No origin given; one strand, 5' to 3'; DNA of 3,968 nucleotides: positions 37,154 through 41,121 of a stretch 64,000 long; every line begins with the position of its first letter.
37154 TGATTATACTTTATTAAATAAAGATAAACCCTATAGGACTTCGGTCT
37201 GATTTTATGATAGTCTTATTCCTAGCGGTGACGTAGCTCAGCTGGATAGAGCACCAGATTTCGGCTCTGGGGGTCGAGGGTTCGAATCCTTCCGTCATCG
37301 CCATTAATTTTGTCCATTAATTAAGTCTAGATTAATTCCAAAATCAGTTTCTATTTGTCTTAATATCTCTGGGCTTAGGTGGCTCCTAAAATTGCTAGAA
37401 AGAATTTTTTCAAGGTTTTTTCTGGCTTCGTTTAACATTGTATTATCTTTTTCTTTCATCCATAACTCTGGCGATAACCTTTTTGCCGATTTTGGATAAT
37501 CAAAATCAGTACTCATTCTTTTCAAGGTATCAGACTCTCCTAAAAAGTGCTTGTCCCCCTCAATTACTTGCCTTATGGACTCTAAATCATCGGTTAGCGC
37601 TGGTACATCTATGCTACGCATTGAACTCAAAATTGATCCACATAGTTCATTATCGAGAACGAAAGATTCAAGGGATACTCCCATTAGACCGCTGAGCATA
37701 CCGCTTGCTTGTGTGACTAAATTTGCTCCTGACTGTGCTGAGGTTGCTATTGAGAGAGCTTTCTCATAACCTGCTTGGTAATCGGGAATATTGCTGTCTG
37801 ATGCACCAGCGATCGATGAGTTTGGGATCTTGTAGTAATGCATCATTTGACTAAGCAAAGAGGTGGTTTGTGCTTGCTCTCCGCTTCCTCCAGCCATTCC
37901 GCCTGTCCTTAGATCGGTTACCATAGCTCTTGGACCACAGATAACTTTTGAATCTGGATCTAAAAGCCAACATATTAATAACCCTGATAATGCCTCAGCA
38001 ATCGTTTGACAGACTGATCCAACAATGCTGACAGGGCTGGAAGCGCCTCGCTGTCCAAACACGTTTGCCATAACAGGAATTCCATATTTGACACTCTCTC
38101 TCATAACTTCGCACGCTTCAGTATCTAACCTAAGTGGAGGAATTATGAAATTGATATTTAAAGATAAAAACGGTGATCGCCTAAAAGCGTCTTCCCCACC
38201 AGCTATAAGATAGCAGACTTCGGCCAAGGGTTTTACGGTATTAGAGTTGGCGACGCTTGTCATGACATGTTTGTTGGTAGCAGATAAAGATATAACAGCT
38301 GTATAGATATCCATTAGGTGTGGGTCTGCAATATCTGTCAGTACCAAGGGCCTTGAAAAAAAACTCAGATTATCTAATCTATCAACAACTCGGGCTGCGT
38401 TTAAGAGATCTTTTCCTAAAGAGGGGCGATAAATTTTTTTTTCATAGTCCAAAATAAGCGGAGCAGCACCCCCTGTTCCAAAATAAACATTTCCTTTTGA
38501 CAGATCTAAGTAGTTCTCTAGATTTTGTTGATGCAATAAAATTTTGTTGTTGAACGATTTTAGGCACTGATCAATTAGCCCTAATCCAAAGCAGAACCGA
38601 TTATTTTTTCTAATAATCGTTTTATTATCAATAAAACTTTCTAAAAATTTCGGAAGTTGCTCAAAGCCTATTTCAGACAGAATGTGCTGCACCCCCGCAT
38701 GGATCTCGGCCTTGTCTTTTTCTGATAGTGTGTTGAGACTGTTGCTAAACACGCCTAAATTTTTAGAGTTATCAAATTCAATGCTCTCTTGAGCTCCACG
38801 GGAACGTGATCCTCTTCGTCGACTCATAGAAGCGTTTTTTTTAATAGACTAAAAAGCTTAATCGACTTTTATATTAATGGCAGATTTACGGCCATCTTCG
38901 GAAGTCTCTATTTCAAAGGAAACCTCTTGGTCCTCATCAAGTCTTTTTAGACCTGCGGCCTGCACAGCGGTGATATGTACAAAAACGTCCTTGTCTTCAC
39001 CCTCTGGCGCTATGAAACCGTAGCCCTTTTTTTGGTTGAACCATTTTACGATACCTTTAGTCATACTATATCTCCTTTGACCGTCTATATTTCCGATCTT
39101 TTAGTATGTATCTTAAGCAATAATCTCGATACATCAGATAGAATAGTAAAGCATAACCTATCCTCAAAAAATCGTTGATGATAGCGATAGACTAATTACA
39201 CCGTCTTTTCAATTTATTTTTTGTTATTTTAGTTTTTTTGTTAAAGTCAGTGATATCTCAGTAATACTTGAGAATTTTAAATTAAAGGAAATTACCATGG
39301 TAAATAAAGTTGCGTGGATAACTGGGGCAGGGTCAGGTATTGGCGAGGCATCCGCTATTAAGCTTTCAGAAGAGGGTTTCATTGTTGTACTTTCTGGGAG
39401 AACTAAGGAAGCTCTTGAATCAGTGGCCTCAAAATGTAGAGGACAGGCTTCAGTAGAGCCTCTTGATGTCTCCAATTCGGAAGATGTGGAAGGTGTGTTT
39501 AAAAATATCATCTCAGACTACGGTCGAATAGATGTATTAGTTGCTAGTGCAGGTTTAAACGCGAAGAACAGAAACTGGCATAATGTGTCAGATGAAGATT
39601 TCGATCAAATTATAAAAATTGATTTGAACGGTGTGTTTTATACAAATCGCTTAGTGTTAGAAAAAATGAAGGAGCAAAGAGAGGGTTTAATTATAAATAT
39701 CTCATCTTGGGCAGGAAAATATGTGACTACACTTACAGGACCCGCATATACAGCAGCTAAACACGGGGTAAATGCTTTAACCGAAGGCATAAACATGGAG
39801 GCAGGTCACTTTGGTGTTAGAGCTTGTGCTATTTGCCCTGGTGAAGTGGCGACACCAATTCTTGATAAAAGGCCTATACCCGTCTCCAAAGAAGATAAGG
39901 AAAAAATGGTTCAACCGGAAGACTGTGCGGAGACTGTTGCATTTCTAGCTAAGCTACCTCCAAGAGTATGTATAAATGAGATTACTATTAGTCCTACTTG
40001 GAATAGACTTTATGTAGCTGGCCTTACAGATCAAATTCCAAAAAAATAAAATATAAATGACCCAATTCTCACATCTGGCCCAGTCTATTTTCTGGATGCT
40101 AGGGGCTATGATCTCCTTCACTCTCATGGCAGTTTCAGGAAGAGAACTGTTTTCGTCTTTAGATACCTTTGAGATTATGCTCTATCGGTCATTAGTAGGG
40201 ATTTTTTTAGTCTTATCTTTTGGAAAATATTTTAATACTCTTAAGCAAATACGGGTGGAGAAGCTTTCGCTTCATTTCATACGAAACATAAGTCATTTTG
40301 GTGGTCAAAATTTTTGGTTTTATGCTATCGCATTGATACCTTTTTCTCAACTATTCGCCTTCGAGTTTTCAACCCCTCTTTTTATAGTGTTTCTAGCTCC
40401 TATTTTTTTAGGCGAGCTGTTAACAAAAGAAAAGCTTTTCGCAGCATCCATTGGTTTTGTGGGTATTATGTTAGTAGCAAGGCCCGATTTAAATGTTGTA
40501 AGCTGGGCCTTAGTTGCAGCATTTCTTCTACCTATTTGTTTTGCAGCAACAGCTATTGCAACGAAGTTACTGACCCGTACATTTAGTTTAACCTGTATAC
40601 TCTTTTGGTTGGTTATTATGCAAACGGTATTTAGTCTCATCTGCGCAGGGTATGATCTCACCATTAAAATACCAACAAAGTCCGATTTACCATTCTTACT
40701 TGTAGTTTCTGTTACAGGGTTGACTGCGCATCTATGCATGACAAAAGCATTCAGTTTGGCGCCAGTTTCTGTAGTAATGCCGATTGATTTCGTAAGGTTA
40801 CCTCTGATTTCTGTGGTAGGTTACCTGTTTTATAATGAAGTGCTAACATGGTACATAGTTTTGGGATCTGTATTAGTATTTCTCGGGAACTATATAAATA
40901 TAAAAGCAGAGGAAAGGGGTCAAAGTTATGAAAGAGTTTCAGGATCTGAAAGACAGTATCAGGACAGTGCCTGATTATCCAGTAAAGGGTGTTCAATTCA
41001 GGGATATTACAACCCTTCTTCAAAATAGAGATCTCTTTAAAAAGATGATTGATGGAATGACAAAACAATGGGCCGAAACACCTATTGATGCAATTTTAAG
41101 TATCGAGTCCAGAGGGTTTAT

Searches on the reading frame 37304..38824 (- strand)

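Call 39: search_protein_families(library=pfam, proteins=[window:37304-38824:-], max_evalue=0.00001)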
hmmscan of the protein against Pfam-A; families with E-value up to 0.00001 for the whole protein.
window:37304-38824:- (506 aa): 1 family
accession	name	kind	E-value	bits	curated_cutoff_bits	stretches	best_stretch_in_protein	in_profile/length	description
PF06253.16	MTTB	-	5.5e-91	305.5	25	1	2-494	1-490/500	Trimethylamine methyltransferase (MTTB)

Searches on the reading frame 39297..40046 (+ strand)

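Call 63: search_protein_families(library=pfam, proteins=[window:39297-40046:+], max_evalue=0.00001)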
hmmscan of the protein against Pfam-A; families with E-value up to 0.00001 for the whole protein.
window:39297-40046:+ (250 aa): 3 families
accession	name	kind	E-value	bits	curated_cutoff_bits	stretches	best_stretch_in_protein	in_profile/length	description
PF00106.31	adh_short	-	3.4e-49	167.4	26.6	1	4-191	1-189/195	short chain dehydrogenase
PF13561.12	adh_short_C2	-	2e-40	139.3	27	1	10-218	1-217/236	Enoyl-(Acyl carrier protein) reductase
PF08659.16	KR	-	4.2e-07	30.5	22.6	1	7-163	4-161/180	KR domain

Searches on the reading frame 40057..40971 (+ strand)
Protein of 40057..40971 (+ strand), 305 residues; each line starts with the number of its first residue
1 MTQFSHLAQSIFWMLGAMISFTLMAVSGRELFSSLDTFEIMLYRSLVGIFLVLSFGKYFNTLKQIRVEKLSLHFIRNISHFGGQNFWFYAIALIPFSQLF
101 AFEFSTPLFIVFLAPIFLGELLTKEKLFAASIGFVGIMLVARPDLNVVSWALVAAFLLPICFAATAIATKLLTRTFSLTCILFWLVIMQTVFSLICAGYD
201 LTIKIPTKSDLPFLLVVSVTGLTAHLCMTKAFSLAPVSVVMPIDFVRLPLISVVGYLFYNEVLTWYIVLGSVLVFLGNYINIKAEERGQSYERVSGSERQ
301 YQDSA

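Call 63: search_protein_families(library=pfam, proteins=[window:40057-40971:+], max_evalue=0.00001)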
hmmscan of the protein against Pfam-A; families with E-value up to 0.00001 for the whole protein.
window:40057-40971:+ (305 aa): 1 family
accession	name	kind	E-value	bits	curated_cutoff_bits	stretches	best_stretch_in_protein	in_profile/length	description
PF00892.27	EamA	-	7.3e-27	94.7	28.2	2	10-141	3-134/135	EamA-like transporter family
